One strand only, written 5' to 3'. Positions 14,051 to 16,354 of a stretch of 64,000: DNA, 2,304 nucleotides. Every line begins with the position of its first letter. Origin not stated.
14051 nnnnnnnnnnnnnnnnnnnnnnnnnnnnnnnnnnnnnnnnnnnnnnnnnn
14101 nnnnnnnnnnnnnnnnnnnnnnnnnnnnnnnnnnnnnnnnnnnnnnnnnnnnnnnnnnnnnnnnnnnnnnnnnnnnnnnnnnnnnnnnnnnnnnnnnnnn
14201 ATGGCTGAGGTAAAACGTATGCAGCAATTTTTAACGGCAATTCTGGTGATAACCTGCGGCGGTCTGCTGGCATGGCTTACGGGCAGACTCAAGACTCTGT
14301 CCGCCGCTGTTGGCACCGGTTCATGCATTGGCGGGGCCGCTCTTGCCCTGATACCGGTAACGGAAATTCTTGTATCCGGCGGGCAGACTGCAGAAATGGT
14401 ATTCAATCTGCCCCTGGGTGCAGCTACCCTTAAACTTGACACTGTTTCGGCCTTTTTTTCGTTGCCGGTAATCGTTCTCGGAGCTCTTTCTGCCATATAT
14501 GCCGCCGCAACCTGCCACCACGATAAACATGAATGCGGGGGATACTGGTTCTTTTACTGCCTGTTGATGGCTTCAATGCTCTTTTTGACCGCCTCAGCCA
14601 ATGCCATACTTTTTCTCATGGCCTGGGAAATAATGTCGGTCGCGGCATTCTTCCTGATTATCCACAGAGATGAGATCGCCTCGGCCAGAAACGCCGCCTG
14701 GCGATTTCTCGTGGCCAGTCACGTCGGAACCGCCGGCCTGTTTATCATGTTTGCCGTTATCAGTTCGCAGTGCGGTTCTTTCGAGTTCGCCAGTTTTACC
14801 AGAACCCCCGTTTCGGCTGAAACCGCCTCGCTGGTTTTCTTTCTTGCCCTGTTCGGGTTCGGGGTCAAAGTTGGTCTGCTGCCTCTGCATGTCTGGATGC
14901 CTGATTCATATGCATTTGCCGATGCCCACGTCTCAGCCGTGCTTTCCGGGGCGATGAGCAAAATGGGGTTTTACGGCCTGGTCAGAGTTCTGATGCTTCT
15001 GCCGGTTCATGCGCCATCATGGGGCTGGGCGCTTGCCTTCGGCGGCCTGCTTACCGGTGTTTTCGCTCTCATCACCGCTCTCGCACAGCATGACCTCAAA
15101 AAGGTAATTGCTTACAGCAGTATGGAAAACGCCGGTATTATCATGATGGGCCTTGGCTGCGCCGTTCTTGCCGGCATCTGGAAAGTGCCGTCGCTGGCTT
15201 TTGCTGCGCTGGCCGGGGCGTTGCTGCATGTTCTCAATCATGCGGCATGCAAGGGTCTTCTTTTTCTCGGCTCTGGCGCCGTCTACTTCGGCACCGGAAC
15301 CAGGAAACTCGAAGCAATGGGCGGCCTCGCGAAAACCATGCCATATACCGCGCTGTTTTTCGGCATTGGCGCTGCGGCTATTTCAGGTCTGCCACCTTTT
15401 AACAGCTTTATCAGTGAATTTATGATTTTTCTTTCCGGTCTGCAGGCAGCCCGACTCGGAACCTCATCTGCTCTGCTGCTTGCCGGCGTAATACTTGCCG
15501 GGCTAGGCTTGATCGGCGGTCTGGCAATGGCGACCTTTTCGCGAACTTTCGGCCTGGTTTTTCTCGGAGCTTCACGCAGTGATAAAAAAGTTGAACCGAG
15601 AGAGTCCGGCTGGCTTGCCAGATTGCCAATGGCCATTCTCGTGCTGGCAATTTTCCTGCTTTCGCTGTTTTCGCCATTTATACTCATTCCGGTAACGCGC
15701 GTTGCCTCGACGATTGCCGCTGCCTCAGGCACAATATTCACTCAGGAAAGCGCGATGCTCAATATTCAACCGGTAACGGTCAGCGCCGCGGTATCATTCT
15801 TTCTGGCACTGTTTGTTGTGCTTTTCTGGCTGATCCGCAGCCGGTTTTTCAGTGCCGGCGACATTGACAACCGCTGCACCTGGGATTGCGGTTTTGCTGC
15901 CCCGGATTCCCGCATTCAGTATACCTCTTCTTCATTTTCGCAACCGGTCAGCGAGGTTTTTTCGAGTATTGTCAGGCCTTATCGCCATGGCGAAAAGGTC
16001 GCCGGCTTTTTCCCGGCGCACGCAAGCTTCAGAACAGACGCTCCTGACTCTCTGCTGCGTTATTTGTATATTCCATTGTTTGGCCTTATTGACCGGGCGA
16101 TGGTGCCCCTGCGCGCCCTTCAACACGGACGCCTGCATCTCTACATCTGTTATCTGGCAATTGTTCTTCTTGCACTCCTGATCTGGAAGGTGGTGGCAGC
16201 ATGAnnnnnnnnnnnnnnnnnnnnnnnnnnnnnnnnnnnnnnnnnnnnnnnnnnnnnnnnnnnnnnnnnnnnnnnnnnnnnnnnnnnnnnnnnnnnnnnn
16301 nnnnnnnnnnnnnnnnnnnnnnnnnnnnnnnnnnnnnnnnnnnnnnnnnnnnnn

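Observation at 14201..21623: Six-gene complex-I / group-4 hydrogenase-like operon whose catalytic subunit has lost all NiFe-ligating cysteines (Ehr-type complex, not a hydrogenase)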

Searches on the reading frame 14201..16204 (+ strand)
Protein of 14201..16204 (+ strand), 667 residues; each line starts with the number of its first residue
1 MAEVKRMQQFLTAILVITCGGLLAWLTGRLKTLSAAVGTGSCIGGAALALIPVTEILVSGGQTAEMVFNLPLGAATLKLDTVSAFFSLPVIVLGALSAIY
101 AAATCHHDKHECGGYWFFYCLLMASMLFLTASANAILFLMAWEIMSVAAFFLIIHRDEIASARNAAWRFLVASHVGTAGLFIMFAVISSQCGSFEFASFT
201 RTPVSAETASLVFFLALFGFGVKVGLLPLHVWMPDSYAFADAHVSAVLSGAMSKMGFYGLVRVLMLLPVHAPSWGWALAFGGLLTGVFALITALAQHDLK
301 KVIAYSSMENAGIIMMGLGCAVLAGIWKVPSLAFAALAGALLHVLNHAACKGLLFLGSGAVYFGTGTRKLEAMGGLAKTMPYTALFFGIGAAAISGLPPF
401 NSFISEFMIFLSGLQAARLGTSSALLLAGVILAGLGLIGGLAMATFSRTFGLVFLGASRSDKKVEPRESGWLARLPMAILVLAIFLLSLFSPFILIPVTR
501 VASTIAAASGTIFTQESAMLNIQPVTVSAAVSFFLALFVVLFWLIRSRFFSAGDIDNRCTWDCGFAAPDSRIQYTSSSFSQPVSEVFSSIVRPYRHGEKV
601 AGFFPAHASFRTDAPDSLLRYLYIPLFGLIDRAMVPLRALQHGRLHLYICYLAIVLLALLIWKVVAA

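Call 3: search_protein_families(library=pfam, proteins=[window:14201-16204:+], max_evalue=0.01)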
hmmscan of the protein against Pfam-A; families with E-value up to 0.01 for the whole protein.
window:14201-16204:+ (667 aa): 1 family
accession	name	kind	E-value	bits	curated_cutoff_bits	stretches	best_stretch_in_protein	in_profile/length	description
PF00361.26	Proton_antipo_M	-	2.7e-48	165.1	21.5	1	133-422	2-284/294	NADH:quinone oxidoreductase/Mrp antiporter, TM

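Call 4: search_protein_families(library=ncbifam, proteins=[window:14201-16204:+], max_evalue=0.01)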
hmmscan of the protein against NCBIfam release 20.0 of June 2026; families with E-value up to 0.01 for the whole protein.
window:14201-16204:+ (667 aa): 72 families (the best 25 are shown)
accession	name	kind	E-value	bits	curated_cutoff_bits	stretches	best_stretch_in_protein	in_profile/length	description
NF005086.0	PRK06521.1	equivalog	6.1e-143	477.7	667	1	7-662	5-666/669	hydrogenase 4 subunit B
NF006418.0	PRK08667.1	equivalog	1.2e-104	351.2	794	1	10-662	6-639/644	hydrogenase membrane subunit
NF006240.0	PRK08376.1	subfamily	5e-64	217.1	662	1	77-495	86-496/521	putative monovalent cation/H+ antiporter subunit D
NF006419.0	PRK08668.1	equivalog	1e-63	216.1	617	1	9-543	3-521/613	NADH dehydrogenase subunit M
NF005958.0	PRK08042.1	equivalog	3.3e-60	204.5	727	1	12-593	9-566/608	formate hydrogenlyase subunit 3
NF005097.0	PRK06525.1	equivalog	4.5e-55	187.3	430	1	10-496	5-476/480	hydrogenase 4 subunit D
TIGR00940.1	2a6301s01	subfamily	7.9e-53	179.9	920.45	1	57-513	49-511/793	monovalent cation:proton antiporter subunit A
NF005044.0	PRK06458.1-4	equivalog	5.7e-50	170.6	610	1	74-511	67-499/531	hydrogenase 4 subunit F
NF009288.0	PRK12648.1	equivalog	6.1e-50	170.2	1104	1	13-505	6-485/954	monovalent cation/H+ antiporter subunit A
TIGR01972.1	NDH_I_M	subfamily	6.3e-50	170.3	263.8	1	86-495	79-472/486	NADH-quinone oxidoreductase subunit M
NF009310.0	PRK12668.1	equivalog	2.7e-49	168.5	564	1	8-483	4-426/584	Na(+)/H(+) antiporter subunit D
NF009285.0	PRK12645.1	equivalog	1.6e-48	165.6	1028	1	76-524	73-524/804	Na+/H+ antiporter subunit A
NF009286.0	PRK12646.1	equivalog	1.4e-46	159.4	1063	1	76-506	73-512/800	DUF4040 family protein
NF005041.0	PRK06458.1-1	equivalog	3.3e-46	158.4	951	1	62-511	58-498/526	hydrogenase 4 subunit F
NF009287.0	PRK12647.1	equivalog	3.6e-43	148.2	937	1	76-545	71-520/773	putative monovalent cation/H+ antiporter subunit A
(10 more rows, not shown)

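Call 43: search_solved_structures(query=window:14201-16204:+, max_evalue=1e-20, show_alignments=2)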
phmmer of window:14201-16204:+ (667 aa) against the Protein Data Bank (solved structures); distinct sequences matched with E-value up to 1e-20: 28.
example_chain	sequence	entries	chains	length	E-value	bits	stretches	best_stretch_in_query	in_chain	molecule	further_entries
7z0s_C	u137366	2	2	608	1.1e-50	176.3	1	19-592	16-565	Formate hydrogenlyase subunit 3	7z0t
6cfw_H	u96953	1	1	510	5.6e-45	157.5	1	71-498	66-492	Monovalent cation/H+ antiporter subunit D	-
6z16_A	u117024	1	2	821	4.7e-37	131.3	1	79-550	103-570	Multisubunit Na+/H+ antiporter, A subunit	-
7qru_A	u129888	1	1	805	1.9e-36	129.3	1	75-513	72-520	Na+/H+ antiporter subunit A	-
6u8y_X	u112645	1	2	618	2.2e-32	115.9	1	14-429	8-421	NADH dehydrogenase subunit M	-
7qru_D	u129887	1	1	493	1.1e-29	106.9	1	20-486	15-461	Na+/H+ antiporter subunit D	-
6u8y_H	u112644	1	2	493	3.9e-26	95.2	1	77-433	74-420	NADH dehydrogenase subunit N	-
6hum_D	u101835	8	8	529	6.7e-26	94.4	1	114-438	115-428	NAD(P)H-quinone oxidoreductase chain 4 1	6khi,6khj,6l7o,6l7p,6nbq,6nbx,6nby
6tjv_D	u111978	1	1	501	7e-26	94.4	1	10-491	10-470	NADH dehydrogenase subunit 4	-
8e9g_L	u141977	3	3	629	1.4e-25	93.4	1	76-482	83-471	NADH-quinone oxidoreductase, L subunit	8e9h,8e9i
6hum_F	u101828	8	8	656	2.9e-25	92.3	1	79-489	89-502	NADH dehydrogenase subunit 5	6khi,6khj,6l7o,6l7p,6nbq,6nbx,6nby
7d3u_A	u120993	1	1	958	4.8e-25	91.6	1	69-418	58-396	Monovalent Na+/H+ antiporter subunit A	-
9grx_D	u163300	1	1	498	4.4e-24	88.4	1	115-428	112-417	NAD(P)H-quinone oxidoreductase chain 4, chloroplastic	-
7wff_F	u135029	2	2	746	5.3e-24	88.1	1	79-415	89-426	NAD(P)H-quinone oxidoreductase subunit 5, chloroplastic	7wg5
7wff_D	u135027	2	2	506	6e-24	88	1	115-437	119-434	NAD(P)H-quinone oxidoreductase chain 4, chloroplastic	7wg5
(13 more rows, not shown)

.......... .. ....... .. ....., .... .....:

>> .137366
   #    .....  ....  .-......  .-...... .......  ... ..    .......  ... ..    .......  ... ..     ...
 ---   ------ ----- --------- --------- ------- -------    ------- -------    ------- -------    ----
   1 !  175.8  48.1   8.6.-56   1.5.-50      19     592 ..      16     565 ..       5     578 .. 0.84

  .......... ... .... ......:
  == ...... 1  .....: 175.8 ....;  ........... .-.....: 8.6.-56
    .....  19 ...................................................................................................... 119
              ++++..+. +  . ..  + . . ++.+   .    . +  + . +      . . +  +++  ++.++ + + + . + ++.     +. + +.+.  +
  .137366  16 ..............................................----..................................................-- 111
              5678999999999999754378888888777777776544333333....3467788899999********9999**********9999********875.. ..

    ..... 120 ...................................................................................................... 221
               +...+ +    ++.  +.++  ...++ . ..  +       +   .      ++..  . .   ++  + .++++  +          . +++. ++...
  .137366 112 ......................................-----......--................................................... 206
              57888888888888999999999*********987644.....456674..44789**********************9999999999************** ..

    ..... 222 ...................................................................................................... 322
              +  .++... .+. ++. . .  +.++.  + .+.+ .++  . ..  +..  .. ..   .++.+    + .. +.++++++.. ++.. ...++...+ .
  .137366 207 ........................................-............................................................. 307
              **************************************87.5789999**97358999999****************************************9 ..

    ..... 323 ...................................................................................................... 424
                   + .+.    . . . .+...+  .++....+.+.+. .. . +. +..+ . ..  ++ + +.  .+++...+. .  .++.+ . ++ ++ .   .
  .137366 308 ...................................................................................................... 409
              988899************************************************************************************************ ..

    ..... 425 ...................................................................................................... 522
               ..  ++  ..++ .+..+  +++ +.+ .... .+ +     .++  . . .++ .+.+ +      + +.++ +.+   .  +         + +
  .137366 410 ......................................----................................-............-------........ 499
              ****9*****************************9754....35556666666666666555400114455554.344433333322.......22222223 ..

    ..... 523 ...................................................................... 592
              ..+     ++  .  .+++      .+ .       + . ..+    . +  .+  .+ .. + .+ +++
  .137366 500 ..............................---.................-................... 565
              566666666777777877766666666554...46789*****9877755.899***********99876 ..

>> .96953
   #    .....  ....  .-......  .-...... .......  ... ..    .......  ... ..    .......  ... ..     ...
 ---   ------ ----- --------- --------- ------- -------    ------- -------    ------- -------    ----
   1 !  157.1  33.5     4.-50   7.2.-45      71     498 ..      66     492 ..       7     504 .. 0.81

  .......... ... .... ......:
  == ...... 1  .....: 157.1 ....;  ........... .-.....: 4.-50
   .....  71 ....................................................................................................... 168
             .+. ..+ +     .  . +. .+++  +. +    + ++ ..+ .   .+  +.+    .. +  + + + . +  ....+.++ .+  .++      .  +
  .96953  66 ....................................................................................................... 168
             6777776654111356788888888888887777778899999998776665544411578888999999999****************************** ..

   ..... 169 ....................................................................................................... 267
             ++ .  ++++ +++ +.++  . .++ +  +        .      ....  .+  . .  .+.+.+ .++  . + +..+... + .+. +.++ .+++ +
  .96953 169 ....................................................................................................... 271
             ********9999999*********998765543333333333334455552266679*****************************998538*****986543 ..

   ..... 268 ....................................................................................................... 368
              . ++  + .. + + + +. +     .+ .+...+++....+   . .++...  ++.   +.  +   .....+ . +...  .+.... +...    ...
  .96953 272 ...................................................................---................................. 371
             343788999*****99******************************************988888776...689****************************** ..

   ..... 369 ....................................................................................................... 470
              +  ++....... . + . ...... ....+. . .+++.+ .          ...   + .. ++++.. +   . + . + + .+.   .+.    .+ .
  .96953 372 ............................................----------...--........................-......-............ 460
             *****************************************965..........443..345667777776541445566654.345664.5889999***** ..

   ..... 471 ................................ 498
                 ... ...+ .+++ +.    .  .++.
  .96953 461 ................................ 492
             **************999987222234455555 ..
